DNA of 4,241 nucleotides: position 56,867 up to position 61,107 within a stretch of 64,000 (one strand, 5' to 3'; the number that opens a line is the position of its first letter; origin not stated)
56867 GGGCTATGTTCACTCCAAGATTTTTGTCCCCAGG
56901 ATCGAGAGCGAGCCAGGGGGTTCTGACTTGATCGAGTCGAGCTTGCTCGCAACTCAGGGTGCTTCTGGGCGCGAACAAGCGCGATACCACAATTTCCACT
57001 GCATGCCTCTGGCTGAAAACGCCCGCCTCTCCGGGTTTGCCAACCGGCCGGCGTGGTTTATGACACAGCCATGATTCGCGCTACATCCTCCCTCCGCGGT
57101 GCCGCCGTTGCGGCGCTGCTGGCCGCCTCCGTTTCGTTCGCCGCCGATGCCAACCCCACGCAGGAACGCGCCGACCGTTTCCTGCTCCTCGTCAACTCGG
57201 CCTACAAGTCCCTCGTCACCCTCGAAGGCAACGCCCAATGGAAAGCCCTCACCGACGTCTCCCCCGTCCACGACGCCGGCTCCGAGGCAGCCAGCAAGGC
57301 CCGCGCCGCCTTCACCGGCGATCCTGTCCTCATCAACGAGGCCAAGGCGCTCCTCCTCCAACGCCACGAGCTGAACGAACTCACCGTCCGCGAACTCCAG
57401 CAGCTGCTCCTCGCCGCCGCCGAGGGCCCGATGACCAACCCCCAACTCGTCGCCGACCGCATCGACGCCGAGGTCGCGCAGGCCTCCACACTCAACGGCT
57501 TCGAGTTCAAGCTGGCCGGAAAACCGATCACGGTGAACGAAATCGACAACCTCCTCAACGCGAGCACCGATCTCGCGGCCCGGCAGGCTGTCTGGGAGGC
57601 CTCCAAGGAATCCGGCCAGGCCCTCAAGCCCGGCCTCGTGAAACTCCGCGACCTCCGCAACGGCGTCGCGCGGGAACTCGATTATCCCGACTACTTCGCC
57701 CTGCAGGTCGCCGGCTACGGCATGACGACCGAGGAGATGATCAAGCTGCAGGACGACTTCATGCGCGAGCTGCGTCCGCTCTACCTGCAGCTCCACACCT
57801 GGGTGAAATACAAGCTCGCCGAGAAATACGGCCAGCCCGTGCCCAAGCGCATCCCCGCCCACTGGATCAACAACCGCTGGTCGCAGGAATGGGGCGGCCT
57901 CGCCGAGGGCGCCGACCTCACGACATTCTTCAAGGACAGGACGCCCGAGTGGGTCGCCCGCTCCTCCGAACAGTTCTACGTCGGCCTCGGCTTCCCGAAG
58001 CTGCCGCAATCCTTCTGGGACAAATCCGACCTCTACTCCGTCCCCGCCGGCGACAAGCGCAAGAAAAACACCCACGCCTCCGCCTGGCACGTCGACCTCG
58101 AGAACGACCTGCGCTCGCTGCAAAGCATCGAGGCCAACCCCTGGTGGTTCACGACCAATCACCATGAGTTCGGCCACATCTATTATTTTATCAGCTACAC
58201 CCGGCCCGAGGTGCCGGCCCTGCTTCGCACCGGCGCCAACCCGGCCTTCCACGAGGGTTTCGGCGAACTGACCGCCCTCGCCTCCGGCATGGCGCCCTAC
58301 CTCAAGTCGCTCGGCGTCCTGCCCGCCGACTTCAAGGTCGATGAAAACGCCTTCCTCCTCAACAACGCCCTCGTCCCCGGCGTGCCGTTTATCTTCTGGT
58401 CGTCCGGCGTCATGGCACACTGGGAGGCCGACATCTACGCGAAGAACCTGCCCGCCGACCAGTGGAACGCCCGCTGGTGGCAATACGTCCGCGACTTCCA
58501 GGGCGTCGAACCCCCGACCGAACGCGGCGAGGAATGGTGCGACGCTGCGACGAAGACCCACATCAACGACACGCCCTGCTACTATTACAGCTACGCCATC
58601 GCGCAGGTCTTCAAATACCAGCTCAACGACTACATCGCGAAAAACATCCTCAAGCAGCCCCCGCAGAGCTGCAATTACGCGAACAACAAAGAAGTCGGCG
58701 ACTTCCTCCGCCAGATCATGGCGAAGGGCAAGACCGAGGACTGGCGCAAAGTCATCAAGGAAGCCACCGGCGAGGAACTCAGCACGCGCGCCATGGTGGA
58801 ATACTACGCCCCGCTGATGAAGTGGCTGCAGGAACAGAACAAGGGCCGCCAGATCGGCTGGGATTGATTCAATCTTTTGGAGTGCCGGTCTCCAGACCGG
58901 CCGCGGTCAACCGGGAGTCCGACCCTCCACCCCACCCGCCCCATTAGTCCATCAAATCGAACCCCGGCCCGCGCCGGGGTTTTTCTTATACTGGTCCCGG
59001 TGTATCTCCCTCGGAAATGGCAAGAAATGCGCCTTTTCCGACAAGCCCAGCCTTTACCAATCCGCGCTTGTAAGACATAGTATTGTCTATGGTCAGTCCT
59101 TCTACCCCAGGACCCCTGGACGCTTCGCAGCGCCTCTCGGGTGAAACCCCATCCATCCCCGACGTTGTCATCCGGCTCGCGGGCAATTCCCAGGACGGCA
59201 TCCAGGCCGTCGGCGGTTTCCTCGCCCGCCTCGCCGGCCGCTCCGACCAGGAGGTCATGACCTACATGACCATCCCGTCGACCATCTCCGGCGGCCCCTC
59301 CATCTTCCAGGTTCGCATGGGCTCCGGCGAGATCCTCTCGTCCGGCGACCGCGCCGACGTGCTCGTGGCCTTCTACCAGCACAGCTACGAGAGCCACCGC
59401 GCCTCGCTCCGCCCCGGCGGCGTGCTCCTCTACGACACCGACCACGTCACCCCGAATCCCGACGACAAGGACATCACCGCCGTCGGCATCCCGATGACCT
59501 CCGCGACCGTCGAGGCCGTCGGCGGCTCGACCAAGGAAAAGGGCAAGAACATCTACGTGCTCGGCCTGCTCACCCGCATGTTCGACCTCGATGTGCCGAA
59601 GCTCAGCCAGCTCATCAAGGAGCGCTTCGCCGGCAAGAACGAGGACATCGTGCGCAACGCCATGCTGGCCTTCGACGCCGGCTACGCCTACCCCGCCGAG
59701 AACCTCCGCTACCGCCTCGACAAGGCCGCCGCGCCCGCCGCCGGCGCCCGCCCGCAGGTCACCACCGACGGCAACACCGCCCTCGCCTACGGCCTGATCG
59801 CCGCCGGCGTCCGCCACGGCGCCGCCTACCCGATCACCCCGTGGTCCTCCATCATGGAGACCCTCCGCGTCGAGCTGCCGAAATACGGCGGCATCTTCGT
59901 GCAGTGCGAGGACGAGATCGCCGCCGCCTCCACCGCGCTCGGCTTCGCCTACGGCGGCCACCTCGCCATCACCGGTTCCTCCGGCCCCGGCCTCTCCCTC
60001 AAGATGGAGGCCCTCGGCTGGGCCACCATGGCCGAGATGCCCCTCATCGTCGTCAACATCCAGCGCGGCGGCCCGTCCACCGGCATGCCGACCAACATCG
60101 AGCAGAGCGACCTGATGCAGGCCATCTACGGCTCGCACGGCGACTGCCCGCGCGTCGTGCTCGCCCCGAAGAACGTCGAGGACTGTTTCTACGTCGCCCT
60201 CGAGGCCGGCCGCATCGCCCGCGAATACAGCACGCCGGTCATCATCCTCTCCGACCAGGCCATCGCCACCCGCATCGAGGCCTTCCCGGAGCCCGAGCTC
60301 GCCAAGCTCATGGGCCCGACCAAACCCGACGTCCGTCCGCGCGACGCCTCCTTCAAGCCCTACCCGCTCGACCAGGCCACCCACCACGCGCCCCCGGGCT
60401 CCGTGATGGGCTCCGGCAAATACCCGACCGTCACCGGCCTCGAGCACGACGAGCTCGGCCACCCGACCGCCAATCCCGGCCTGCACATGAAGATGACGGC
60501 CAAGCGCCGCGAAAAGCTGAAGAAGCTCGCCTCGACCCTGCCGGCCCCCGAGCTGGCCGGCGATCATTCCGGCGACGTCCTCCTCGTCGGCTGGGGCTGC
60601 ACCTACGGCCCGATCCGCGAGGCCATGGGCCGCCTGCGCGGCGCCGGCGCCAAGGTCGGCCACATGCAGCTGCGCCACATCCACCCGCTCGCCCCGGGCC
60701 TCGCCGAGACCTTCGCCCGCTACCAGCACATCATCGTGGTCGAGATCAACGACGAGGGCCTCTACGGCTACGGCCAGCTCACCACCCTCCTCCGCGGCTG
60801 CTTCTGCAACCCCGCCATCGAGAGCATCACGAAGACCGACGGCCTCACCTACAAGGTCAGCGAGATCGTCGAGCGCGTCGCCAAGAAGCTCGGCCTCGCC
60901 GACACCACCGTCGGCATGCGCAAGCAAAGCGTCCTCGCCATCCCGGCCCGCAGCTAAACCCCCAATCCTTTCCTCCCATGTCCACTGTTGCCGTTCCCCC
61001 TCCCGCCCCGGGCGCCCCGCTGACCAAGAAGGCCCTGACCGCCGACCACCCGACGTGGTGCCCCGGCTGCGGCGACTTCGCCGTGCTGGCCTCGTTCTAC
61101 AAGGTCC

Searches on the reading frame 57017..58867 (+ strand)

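Call 75: search_protein_families(library=pfam, proteins=[window:57017-58867:+], max_evalue=0.00001)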
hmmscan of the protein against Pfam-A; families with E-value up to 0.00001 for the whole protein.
window:57017-58867:+ (616 aa): 2 families
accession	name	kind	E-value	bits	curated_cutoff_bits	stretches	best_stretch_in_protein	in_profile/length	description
PF01401.24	Peptidase_M2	-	2.5e-91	307.5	23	1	48-615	3-581/581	Angiotensin-converting enzyme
PF01432.26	Peptidase_M3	-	2.5e-07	30.8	27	0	466-596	330-454/457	Peptidase family M3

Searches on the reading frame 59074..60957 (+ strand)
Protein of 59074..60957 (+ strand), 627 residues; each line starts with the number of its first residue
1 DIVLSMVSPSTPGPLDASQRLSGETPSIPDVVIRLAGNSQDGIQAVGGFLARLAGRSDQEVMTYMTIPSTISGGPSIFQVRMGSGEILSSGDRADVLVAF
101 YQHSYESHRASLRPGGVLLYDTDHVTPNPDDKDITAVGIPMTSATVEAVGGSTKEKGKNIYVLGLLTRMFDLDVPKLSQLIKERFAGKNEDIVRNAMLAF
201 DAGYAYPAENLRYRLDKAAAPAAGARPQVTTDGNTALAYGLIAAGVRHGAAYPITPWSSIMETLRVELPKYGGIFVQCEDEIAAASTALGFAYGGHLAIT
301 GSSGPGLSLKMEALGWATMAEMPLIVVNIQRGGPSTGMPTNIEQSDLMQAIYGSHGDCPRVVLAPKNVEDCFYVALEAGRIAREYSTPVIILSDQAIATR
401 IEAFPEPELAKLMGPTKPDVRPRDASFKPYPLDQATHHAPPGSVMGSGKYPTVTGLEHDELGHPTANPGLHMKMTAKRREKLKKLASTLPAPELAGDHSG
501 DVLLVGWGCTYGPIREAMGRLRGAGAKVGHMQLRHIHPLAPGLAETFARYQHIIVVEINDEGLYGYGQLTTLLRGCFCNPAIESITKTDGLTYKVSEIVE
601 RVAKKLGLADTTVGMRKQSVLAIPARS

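Call 75: search_protein_families(library=pfam, proteins=[window:59074-60957:+], max_evalue=0.00001)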
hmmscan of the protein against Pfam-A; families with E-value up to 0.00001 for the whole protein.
window:59074-60957:+ (627 aa): 3 families
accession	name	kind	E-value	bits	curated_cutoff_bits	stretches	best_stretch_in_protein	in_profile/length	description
PF01855.24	POR_N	-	2.4e-51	175.1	27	1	240-470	2-224/231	Pyruvate flavodoxin/ferredoxin oxidoreductase, thiamine diP-bdg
PF01558.24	POR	-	7.9e-28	98.2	27.4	1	41-205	3-173/173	Pyruvate ferredoxin/flavodoxin oxidoreductase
PF17147.9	PFOR_II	-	4.5e-06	27.4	27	1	501-598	2-102/102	Pyruvate:ferredoxin oxidoreductase core domain II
